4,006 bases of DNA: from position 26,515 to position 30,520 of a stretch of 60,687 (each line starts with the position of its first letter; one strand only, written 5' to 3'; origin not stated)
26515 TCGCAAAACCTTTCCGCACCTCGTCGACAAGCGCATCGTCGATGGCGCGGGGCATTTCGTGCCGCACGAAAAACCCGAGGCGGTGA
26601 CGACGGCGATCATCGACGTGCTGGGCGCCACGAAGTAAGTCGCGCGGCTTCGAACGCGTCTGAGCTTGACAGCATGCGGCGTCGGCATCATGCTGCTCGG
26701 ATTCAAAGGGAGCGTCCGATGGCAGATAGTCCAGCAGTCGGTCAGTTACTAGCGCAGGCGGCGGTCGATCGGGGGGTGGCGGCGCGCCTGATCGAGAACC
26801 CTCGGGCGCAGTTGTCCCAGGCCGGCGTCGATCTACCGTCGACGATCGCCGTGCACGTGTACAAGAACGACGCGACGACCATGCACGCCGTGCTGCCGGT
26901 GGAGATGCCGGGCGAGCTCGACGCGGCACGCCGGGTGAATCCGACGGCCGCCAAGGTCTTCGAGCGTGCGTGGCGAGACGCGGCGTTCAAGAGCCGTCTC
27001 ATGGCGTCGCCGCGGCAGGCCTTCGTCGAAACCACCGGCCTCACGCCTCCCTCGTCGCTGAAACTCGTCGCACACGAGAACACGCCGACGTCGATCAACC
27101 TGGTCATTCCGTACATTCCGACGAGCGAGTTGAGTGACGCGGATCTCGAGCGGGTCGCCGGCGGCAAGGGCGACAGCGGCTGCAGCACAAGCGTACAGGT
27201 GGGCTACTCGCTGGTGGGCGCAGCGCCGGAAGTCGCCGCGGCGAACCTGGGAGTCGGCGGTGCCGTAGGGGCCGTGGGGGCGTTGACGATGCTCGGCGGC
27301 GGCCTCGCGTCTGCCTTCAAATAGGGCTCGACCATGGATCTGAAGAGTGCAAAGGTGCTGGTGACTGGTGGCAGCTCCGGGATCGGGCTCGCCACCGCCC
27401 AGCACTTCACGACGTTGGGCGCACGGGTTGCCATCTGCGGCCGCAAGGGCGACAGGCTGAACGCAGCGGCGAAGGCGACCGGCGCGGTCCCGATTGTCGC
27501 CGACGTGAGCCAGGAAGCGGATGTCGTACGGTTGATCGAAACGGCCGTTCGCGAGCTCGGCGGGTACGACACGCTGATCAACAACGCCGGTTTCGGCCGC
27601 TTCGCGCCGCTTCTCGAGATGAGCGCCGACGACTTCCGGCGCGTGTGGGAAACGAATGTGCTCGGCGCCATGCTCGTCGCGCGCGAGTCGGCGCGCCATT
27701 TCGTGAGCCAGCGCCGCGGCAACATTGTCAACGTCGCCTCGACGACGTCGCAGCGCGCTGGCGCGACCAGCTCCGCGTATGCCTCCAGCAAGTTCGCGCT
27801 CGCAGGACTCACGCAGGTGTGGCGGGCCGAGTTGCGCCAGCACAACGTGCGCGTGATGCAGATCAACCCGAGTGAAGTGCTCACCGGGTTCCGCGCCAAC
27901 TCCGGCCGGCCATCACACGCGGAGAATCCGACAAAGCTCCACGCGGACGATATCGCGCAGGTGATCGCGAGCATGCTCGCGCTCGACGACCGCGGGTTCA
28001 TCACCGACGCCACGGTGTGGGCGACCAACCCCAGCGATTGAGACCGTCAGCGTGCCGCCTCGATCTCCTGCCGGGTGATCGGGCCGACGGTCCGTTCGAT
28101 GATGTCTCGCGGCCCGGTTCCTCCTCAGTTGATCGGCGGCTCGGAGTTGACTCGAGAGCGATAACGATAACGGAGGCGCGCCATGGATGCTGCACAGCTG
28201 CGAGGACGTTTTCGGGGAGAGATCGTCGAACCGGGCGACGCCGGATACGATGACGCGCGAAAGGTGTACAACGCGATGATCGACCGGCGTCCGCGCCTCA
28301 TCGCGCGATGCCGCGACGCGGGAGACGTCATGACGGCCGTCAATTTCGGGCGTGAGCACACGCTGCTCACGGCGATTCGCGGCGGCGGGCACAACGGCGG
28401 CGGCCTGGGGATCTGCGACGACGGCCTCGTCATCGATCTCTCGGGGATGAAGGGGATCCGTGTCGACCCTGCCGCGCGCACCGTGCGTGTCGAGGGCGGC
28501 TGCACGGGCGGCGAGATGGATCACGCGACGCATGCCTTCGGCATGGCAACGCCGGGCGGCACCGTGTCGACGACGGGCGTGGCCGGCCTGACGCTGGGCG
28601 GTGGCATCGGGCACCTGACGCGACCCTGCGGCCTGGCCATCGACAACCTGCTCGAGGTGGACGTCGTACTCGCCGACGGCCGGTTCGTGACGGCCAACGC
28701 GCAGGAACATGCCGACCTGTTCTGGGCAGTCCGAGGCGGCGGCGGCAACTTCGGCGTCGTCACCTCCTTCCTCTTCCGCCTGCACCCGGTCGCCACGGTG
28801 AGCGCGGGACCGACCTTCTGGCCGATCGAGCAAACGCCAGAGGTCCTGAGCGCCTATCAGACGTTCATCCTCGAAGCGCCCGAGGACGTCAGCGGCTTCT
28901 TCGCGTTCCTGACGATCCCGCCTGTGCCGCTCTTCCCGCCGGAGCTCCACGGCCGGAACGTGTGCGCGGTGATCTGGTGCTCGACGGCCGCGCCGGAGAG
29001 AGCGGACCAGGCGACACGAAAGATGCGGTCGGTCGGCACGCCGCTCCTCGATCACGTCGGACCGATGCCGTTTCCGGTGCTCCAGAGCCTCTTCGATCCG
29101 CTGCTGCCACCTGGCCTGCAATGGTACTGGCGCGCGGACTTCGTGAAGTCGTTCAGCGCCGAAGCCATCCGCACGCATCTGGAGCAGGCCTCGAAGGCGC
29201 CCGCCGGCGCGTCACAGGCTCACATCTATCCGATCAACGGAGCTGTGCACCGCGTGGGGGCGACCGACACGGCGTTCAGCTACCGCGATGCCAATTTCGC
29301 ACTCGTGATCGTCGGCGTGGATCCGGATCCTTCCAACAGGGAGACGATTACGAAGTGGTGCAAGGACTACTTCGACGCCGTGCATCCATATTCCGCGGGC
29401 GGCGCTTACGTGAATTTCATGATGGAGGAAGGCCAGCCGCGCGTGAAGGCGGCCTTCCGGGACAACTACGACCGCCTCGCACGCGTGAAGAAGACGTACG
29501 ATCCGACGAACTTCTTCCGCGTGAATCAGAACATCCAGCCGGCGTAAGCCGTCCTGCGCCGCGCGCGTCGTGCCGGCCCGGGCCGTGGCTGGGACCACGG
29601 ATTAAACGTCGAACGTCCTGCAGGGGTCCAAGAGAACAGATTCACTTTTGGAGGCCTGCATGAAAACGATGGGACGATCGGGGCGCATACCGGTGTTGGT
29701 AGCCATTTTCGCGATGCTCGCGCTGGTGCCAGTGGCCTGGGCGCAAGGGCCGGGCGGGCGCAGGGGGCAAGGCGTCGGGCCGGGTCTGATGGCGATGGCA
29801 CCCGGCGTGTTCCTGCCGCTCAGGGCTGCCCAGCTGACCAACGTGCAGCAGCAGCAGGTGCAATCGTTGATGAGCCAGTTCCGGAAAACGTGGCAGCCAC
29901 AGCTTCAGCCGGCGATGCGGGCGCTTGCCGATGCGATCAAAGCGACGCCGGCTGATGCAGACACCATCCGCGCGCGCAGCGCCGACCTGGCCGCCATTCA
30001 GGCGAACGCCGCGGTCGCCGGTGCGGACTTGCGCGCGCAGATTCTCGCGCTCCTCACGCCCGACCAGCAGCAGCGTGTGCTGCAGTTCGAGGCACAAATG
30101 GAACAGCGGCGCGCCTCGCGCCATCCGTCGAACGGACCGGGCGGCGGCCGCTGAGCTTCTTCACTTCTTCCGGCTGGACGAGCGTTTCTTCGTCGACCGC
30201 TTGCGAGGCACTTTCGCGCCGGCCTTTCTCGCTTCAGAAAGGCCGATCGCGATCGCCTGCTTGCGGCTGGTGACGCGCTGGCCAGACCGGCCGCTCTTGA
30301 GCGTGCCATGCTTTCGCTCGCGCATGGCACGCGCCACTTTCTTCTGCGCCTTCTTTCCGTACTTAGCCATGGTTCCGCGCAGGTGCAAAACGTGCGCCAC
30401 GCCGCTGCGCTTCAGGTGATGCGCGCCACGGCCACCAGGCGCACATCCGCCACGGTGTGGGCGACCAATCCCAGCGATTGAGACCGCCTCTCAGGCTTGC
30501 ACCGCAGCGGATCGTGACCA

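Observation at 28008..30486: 39-bp direct repeat duplicating the SDR 3' end brackets a 2.4-kb three-gene module (att-like scar without a recombinase)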

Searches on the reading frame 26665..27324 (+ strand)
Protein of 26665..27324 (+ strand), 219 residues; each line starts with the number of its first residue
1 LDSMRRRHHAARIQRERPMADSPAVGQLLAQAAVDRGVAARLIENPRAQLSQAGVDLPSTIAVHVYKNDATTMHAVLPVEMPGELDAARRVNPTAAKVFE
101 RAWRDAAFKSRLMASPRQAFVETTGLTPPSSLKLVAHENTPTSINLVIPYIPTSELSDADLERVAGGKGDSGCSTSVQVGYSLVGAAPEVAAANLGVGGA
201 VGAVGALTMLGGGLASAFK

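Call 5: search_protein_families(library=pfam, proteins=[window:26665-27324:+], max_evalue=0.01)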
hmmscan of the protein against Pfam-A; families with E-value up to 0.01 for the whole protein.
window:26665-27324:+ (219 aa): 3 families
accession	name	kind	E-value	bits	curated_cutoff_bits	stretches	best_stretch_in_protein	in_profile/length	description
PF02979.21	NHase_alpha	-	7.2e-13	48.8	27.2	2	93-148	39-93/184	Nitrile hydratase, alpha chain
PF14407.11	Frankia_peptide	-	0.0011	19.6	48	0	98-120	5-27/63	Ribosomally synthesized peptide prototyped by Frankia Franean1_4349.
PF19398.4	DurB-like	-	0.0015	19.3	26.6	0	26-60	4-34/81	Lantibiotic duramycin B-like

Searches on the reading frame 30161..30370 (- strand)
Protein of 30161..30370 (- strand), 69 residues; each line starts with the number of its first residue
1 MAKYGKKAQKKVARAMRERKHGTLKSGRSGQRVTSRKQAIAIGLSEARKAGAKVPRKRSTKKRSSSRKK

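Call 5: search_protein_families(library=pfam, proteins=[window:30161-30370:-], max_evalue=0.01)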
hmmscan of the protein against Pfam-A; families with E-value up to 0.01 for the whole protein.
window:30161-30370:- (69 aa): 1 family
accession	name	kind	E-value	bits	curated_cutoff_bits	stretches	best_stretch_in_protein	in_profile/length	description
PF20106.4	DUF6496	-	2.8e-25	88.9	24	1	3-58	1-58/58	Family of unknown function (DUF6496)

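Call 24: find_encoding_contigs(protein=window:30161-30370:-, flank=8000, max_places=10)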
Protein window:30161-30370:- (69 aa): 3 contigs read that carry it; 3 places shown.
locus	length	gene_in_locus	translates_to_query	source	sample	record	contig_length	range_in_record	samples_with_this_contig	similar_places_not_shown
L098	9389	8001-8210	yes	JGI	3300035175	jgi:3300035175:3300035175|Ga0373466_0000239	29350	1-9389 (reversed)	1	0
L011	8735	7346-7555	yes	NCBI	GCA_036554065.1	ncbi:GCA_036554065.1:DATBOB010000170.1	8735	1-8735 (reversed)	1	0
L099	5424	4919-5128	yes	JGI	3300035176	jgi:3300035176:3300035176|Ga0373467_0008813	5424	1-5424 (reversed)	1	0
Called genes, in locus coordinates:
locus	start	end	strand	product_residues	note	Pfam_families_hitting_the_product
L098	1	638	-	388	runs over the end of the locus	PF00108:Thiolase_N, PF02803:Thiolase_C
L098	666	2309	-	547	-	PF13520:AA_permease_2, PF00324:AA_permease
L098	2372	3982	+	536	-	PF00083:Sugar_tr, PF06609:TRI12 (weak), PF07690:MFS_1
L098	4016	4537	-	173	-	PF00300:His_Phos_1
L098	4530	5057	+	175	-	PF13302:Acetyltransf_3, PF00583:Acetyltransf_1 (weak)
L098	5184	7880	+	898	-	PF01734:Patatin (weak)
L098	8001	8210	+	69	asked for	PF20106:DUF6496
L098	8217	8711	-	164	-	PF13801:Metal_resist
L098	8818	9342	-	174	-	PF08031:BBE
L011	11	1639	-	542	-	PF00324:AA_permease, PF13520:AA_permease_2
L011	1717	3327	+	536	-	PF00083:Sugar_tr, PF06609:TRI12 (weak), PF07690:MFS_1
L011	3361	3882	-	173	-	PF00300:His_Phos_1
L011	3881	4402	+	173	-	PF13302:Acetyltransf_3, PF00583:Acetyltransf_1 (weak)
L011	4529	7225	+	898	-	PF01734:Patatin (weak)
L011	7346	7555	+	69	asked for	PF20106:DUF6496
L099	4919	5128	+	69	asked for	PF20106:DUF6496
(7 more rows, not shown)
